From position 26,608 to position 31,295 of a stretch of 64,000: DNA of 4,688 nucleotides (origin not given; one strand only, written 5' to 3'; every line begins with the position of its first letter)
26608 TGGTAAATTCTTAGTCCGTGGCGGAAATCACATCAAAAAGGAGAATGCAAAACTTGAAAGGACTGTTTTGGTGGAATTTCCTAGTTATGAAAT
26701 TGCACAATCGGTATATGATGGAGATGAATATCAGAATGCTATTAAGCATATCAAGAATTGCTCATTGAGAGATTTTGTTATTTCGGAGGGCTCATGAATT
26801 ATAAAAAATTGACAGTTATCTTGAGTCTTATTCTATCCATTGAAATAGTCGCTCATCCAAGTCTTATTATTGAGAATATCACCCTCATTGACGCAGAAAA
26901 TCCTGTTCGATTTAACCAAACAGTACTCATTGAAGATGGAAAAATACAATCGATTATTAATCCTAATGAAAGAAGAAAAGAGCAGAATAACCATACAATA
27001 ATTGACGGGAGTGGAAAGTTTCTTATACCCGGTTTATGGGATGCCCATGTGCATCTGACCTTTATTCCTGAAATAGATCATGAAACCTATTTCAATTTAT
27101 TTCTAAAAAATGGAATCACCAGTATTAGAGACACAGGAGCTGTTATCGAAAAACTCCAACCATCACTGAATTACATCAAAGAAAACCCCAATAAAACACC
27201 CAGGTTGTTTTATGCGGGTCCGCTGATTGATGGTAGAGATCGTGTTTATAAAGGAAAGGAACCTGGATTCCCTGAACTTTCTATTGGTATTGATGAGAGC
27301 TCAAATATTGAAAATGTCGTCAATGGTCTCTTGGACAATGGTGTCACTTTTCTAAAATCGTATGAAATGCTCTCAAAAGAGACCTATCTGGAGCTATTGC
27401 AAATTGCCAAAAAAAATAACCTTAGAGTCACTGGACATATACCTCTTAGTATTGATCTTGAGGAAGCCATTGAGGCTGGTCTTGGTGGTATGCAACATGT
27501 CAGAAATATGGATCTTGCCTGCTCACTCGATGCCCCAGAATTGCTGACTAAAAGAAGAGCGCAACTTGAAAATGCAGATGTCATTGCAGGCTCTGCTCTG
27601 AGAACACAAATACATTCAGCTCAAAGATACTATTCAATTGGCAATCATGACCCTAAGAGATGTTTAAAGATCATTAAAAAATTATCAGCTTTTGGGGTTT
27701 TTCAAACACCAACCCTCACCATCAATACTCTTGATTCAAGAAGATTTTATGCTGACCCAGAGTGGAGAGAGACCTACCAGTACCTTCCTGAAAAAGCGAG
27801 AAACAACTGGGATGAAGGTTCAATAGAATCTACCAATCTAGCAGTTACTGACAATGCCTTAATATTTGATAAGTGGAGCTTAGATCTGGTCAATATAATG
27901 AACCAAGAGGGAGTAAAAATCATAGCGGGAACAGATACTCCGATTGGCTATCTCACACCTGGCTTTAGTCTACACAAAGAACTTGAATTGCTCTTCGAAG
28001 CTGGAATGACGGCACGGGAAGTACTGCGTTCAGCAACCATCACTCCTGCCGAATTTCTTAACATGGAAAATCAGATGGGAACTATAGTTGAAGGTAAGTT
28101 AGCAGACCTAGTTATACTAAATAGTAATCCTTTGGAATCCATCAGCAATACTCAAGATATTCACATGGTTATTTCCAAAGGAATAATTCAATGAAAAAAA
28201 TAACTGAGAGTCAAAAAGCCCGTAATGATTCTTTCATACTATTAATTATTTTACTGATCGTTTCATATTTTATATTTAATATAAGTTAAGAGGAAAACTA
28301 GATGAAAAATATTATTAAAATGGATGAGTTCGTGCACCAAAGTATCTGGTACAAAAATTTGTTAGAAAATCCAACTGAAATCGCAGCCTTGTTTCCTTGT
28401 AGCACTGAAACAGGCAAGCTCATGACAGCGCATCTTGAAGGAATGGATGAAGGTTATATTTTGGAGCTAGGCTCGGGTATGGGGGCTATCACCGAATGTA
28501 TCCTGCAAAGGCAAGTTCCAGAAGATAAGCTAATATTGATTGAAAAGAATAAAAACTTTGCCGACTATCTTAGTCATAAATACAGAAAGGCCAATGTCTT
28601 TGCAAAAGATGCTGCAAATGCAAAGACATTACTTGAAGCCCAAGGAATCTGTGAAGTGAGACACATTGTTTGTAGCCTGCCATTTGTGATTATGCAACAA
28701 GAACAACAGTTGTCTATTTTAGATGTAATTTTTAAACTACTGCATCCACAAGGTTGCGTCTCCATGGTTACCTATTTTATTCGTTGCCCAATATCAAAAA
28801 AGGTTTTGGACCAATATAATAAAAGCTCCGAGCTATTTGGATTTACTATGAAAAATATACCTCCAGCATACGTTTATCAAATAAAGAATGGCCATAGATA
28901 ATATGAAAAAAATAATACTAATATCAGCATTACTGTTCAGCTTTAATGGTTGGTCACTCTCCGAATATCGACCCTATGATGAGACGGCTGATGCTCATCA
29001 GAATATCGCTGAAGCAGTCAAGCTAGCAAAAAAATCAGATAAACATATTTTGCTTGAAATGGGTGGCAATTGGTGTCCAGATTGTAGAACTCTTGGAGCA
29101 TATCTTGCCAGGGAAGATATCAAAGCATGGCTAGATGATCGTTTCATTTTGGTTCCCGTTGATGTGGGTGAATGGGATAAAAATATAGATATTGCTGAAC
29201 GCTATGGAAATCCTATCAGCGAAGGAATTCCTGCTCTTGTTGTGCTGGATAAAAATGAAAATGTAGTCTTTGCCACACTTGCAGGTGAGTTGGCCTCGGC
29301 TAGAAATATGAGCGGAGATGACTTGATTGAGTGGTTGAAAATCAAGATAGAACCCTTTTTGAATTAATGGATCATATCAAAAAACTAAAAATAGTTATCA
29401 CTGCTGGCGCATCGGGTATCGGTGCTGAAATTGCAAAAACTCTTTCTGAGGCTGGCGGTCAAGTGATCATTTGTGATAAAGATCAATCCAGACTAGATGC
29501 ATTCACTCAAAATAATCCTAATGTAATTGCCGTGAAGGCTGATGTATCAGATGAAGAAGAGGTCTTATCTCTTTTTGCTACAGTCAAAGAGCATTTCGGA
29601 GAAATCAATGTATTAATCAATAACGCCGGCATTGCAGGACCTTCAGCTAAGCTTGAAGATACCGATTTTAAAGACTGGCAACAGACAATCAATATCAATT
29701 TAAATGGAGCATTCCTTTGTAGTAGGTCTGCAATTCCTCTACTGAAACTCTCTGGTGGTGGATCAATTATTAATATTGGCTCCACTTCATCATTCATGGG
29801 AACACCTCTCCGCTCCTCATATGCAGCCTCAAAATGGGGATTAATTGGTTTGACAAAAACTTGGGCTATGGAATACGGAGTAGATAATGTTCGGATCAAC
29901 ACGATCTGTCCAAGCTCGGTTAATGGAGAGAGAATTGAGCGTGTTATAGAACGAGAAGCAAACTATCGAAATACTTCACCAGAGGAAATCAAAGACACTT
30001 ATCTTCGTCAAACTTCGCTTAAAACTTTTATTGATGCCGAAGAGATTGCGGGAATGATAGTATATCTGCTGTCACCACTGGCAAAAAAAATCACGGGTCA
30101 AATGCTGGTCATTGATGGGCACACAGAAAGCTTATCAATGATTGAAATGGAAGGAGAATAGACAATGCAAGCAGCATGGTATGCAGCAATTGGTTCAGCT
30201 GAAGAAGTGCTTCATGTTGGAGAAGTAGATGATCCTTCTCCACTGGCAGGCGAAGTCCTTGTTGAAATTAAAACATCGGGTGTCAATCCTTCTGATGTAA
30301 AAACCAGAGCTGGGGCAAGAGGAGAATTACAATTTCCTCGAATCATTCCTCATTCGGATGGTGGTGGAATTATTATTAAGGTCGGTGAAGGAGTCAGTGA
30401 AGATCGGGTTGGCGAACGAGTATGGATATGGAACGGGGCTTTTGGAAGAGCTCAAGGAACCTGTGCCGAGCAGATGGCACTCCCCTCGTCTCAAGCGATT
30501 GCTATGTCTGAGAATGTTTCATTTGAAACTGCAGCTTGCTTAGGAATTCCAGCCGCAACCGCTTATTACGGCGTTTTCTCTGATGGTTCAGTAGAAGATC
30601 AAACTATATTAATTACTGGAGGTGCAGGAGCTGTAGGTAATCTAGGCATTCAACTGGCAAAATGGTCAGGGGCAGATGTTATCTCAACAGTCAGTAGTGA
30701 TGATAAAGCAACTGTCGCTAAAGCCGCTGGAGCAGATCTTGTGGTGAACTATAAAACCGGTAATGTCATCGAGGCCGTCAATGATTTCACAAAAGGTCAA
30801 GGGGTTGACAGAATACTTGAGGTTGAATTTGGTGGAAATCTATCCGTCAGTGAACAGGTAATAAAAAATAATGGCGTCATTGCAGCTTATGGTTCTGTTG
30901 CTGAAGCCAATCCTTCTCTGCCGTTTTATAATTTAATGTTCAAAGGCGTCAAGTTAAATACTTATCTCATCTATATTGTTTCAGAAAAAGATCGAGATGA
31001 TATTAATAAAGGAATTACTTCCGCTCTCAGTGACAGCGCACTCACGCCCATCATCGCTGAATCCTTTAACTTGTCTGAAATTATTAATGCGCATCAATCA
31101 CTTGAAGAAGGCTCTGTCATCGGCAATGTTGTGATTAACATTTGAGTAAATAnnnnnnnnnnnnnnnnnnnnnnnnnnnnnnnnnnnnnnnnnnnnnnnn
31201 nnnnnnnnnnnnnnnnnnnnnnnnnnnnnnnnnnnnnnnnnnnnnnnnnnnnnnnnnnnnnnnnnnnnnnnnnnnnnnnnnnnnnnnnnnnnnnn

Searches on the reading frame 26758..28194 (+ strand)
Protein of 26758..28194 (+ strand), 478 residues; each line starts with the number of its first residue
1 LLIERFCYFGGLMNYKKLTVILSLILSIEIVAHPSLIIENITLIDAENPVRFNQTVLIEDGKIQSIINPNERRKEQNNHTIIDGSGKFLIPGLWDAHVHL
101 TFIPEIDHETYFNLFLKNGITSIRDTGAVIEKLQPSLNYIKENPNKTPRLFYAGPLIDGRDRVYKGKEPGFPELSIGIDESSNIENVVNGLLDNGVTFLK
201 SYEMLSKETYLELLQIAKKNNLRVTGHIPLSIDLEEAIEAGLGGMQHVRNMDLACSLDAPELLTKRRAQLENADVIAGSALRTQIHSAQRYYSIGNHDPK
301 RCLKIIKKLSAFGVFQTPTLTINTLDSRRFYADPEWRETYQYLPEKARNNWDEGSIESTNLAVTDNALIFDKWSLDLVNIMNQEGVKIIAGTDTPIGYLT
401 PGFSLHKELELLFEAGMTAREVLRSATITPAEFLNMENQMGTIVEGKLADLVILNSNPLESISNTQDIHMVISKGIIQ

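Call 26: search_protein_families(library=pfam, proteins=[window:26758-28194:+], max_evalue=0.00001)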
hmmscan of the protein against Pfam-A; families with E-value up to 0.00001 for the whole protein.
window:26758-28194:+ (478 aa): 2 families
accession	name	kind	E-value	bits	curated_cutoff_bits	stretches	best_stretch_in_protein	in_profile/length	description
PF01979.26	Amidohydro_1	-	1.9e-25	90.3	25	1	88-475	1-342/345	Amidohydrolase family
PF07969.17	Amidohydro_3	-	1.8e-14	54.6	29.7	1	381-460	362-450/472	Amidohydrolase family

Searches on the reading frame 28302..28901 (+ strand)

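Call 26: search_protein_families(library=pfam, proteins=[window:28302-28901:+], max_evalue=0.00001)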
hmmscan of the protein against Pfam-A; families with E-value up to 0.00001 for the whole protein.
window:28302-28901:+ (199 aa): 1 family
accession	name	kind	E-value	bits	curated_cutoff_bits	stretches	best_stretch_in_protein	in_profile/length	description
PF00398.26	RrnaAD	-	2.3e-06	27.3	24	1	49-173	30-124/263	Ribosomal RNA adenine dimethylase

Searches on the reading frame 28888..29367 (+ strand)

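Call 26: search_protein_families(library=pfam, proteins=[window:28888-29367:+], max_evalue=0.00001)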
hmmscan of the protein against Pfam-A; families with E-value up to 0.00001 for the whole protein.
window:28888-29367:+ (159 aa): 1 family
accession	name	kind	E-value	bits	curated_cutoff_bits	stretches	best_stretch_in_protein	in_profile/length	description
PF13899.12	Thioredoxin_7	-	2.5e-13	50.4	27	1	36-121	2-82/83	Thioredoxin-like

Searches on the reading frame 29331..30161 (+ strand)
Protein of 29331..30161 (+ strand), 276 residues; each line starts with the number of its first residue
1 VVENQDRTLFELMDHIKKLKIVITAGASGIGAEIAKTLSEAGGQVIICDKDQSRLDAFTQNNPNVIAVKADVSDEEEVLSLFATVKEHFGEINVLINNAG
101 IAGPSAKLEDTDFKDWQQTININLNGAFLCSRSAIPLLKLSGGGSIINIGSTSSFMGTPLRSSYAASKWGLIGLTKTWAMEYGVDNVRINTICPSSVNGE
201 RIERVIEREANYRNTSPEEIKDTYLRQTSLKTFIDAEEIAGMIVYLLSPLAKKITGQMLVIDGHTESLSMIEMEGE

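Call 26: search_protein_families(library=pfam, proteins=[window:29331-30161:+], max_evalue=0.00001)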
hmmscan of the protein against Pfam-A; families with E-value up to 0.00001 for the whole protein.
window:29331-30161:+ (276 aa): 6 families
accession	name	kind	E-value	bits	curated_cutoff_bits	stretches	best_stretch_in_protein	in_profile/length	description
PF13561.12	adh_short_C2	-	1.3e-56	192.3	27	1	27-263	5-233/236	Enoyl-(Acyl carrier protein) reductase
PF00106.31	adh_short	-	2.1e-53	181.1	26.6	1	21-200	3-185/195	short chain dehydrogenase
PF08659.16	KR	-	1.1e-11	45.4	22.6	1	22-167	4-152/180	KR domain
PF23441.1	SDR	-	6.2e-07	29.5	27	1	20-213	9-210/258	SDR-like rossmann domain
PF01370.27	Epimerase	-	4.5e-06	26.7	20.9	1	22-253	2-231/240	NAD dependent epimerase/dehydratase family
PF02254.24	TrkA_N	-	9.4e-06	26.4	23.8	0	23-76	2-53/116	TrkA-N domain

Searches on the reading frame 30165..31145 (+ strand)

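Call 26: search_protein_families(library=pfam, proteins=[window:30165-31145:+], max_evalue=0.00001)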
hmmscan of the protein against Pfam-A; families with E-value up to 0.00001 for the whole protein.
window:30165-31145:+ (326 aa): 3 families
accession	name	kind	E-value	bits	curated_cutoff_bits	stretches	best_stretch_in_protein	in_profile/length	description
PF00107.32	ADH_zinc_N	-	5.3e-20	72.1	31.8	1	156-270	1-115/129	Zinc-binding dehydrogenase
PF08240.17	ADH_N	-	1.1e-12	48.6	23.5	1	28-111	2-99/104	Alcohol dehydrogenase GroES-like domain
PF13602.12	ADH_zinc_N_2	-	2.8e-11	44.9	27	1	189-324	2-134/134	Zinc-binding dehydrogenase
